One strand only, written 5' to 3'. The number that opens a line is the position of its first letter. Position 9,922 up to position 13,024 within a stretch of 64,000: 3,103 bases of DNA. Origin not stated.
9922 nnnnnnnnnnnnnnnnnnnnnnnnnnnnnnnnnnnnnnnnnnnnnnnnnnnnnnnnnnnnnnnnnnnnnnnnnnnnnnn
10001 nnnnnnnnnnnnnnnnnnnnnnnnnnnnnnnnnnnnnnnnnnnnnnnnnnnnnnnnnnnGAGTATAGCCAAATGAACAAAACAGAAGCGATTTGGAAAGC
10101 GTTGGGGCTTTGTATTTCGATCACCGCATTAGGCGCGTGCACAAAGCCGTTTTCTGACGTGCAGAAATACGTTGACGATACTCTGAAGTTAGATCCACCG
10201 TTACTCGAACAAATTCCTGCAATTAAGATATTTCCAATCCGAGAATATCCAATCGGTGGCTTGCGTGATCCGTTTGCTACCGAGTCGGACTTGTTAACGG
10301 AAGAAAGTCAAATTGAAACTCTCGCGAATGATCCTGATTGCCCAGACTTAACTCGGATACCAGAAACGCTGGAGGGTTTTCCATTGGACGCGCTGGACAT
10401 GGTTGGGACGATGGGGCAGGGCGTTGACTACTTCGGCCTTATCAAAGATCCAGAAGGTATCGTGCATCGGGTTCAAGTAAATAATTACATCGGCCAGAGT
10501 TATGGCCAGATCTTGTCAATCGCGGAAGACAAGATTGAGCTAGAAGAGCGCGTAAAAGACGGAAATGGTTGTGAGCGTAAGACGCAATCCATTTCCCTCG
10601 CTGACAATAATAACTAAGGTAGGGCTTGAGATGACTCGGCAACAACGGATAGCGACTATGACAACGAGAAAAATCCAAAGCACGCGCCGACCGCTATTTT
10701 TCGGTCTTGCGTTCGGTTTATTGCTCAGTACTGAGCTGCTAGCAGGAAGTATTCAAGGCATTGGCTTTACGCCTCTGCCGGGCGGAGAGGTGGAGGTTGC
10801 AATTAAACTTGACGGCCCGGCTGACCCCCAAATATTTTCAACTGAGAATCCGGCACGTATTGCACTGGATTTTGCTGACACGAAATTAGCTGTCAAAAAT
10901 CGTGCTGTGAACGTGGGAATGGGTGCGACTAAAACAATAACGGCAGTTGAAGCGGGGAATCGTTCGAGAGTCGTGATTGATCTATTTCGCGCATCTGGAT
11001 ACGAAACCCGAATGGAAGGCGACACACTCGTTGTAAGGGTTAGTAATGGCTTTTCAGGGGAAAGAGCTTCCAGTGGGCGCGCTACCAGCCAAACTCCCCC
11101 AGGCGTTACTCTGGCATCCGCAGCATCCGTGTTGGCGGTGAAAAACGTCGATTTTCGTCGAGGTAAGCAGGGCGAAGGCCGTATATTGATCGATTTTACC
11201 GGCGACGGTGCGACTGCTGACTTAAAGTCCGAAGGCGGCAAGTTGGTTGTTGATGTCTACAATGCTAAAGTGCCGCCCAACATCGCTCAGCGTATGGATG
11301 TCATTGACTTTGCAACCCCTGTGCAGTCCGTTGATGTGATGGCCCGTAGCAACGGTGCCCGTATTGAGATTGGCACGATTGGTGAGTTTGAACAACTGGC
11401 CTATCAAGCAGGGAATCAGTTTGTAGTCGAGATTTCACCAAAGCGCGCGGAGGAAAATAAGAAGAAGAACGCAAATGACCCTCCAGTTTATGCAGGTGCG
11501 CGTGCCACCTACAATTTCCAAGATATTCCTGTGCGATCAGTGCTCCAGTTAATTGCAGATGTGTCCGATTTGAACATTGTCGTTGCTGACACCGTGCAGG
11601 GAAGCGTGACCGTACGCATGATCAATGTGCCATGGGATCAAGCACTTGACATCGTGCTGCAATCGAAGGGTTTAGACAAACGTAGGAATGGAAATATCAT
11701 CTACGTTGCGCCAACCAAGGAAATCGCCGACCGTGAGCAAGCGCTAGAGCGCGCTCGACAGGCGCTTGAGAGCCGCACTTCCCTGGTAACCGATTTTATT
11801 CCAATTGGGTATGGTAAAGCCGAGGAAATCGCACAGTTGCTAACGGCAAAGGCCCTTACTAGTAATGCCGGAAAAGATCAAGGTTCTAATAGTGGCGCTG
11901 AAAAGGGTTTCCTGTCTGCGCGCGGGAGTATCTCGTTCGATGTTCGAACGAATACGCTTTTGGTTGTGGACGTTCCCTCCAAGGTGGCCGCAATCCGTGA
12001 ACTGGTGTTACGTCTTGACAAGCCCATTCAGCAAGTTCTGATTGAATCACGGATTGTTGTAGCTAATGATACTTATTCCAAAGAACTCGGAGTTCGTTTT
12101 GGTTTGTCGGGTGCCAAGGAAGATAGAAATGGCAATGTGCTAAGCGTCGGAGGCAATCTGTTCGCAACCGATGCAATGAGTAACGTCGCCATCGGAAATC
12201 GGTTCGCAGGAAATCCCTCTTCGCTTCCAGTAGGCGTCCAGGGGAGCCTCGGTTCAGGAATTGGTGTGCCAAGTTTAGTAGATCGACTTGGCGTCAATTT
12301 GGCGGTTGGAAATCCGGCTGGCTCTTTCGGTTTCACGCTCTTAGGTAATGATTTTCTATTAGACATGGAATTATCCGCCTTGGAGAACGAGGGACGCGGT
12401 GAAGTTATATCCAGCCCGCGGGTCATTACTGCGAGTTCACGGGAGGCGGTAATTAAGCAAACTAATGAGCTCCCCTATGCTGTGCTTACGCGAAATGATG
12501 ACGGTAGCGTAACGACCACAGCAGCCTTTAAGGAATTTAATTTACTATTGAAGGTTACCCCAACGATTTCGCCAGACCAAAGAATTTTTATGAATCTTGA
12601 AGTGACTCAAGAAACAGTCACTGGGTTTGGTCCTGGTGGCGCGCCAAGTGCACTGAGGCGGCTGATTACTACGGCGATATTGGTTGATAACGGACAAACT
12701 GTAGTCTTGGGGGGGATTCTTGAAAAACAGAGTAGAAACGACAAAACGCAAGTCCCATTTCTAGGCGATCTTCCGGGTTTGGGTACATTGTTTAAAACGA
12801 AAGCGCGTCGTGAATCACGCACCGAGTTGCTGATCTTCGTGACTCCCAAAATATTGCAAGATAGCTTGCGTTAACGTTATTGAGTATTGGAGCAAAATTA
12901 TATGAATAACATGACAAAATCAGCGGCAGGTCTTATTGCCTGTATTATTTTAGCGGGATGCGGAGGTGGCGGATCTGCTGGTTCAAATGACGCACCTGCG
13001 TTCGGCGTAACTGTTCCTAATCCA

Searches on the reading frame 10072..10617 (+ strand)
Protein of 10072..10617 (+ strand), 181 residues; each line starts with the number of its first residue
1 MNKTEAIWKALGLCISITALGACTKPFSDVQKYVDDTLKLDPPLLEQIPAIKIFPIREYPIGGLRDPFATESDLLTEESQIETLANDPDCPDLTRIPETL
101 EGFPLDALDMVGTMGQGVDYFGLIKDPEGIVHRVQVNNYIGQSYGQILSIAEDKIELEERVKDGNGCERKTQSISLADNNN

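Call 7: search_protein_families(library=pfam, proteins=[window:10072-10617:+], max_evalue=0.01)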
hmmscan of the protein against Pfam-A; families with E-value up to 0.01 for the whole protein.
window:10072-10617:+ (181 aa): 1 family
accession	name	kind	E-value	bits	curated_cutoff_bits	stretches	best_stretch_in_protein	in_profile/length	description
PF04351.19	PilP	-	1.5e-33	116.2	25.6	1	29-170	1-139/146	Pilus assembly protein, PilP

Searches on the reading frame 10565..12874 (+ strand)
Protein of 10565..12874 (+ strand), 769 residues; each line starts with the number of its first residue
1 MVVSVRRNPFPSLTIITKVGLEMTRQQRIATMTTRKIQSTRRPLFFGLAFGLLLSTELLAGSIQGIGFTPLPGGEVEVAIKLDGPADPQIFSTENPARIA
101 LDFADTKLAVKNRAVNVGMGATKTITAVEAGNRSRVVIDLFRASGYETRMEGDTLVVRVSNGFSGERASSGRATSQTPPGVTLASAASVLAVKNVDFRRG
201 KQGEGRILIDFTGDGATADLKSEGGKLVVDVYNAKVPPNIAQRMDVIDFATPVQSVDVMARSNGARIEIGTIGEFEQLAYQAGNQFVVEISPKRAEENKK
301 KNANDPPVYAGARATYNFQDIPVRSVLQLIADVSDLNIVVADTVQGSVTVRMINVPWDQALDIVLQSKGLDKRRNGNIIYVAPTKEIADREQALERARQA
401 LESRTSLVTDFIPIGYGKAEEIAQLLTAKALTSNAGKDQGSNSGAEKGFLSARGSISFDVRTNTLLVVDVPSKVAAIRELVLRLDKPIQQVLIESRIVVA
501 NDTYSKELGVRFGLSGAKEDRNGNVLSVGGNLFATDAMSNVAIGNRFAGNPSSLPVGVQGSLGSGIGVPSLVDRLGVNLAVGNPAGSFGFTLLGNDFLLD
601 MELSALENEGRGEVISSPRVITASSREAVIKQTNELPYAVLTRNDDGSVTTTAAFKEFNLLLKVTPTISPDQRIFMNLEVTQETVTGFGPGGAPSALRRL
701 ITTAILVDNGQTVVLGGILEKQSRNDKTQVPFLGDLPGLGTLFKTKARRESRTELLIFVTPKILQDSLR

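Call 7: search_protein_families(library=pfam, proteins=[window:10565-12874:+], max_evalue=0.01)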
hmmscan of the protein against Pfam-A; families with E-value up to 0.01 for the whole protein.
window:10565-12874:+ (769 aa): 5 families
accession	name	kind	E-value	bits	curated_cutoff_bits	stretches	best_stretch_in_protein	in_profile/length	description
PF00263.26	Secretin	-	6.2e-45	153.3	27.5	1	605-764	1-168/169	Bacterial type II and III secretion system protein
PF11741.13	AMIN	-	7.8e-32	109.8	20.5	2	194-293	1-97/101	AMIN domain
PF03958.22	Secretin_N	-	2.8e-11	43.9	28.2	1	411-490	3-69/69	Bacterial type II/III secretion system short domain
PF07660.19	STN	-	4.2e-10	39.7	28.4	1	336-383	1-51/52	Secretin and TonB N terminus short domain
PF21305.2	type_II_gspD_N0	-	0.00011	22.4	27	1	317-352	2-37/71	GspD-like, N0 domain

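Call 8: search_protein_families(library=ncbifam, proteins=[window:10565-12874:+], max_evalue=0.01)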
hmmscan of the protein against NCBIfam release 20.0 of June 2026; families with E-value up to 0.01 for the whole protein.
window:10565-12874:+ (769 aa): 8 families
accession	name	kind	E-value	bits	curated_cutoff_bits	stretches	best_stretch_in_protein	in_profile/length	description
TIGR02515.1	IV_pilus_PilQ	subfamily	3.1e-141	471.3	284.35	1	311-765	1-428/428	type IV pilus secretin PilQ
NF010083.0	PRK13568.1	equivalog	3.9e-88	296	554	2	572-765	224-418/419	DNA uptake porin HofQ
NF007851.2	PRK10560.1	exception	4.2e-64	216.9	598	2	569-765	213-410/412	DNA uptake porin HofQ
TIGR02517.1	type_II_gspD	equivalog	2.2e-60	204.8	351.35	2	433-766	281-592/600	type II secretion system secretin GspD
TIGR02516.1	type_III_yscC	equivalog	1.7e-37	129.1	238.45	1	442-765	187-462/463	type III secretion system outer membrane ring subunit SctC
TIGR02519.1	pilus_MshL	equivalog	3e-29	101.9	250.2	1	458-764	3-290/290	pilus (MSHA type) biogenesis protein MshL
NF042912.1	Amuc_1098_fam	equivalog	1.4e-21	76.3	750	2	699-764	731-796/805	Amuc_1098 family type IV pilus outer membrane protein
NF011873.0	PRK15346.1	equivalog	3.5e-18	65.5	524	1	592-750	322-480/499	EscC/YscC/HrcC family type III secretion system outer membrane ring protein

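Call 78: find_related_loci(query=window:10565-12874:+, collection=metagenome_contigs, flank=5000)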
Query window:10565-12874:+ (769 aa) in metagenome_contigs; peptide patterns used: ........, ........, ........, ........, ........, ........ (x = any residue, [..] = any of these).
179 stretches matched a pattern; 67 encode a relative of the query (tblastn E <= 1e-3); 67 distinct loci.
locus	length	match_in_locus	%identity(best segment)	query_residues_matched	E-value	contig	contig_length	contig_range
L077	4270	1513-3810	80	2-769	0e+0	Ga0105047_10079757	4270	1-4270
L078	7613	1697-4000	80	2-769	0e+0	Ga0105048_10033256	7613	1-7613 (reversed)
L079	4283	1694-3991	76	2-769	0e+0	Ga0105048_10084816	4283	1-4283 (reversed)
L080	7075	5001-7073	80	2-694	0e+0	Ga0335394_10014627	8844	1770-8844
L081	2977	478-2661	55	38-767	0e+0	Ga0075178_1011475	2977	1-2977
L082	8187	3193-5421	54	37-769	0e+0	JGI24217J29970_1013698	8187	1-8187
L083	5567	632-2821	53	38-767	0e+0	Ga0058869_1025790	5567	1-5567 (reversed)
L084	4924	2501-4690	53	38-767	0e+0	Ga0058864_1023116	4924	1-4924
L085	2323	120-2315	53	38-767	0e+0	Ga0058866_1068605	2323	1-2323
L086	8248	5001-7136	55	63-769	0e+0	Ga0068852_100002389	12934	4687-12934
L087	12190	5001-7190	53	44-769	0e+0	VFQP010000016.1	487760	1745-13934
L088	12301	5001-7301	52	22-769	0e+0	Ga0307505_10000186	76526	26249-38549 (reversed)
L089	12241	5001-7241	53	29-767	0e+0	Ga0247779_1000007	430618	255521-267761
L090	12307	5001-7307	52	6-769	0e+0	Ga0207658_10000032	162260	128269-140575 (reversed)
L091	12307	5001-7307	52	6-769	0e+0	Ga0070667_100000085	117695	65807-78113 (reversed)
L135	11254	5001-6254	35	309-767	3e-74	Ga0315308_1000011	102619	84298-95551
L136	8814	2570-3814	36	308-764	2e-72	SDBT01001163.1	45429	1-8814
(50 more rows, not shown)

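Call 83: search_protein_families(library=pfam, proteins=[L135:6244-6720:+, L136:5253-5699:+], max_evalue=1)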
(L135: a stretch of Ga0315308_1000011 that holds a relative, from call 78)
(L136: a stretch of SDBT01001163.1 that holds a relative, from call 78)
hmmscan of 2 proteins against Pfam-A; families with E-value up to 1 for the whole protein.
L135:6244-6720:+ (158 aa): 1 family
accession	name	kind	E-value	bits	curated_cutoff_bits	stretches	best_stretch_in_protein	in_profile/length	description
PF02369.22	Big_1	-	0.027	15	34.9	1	68-118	20-66/93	Bacterial Ig-like domain (group 1)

L136:5253-5699:+ (148 aa): 1 family
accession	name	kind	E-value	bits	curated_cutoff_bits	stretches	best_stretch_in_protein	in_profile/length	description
PF02369.22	Big_1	-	0.00067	20.2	34.9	1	62-142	21-91/93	Bacterial Ig-like domain (group 1)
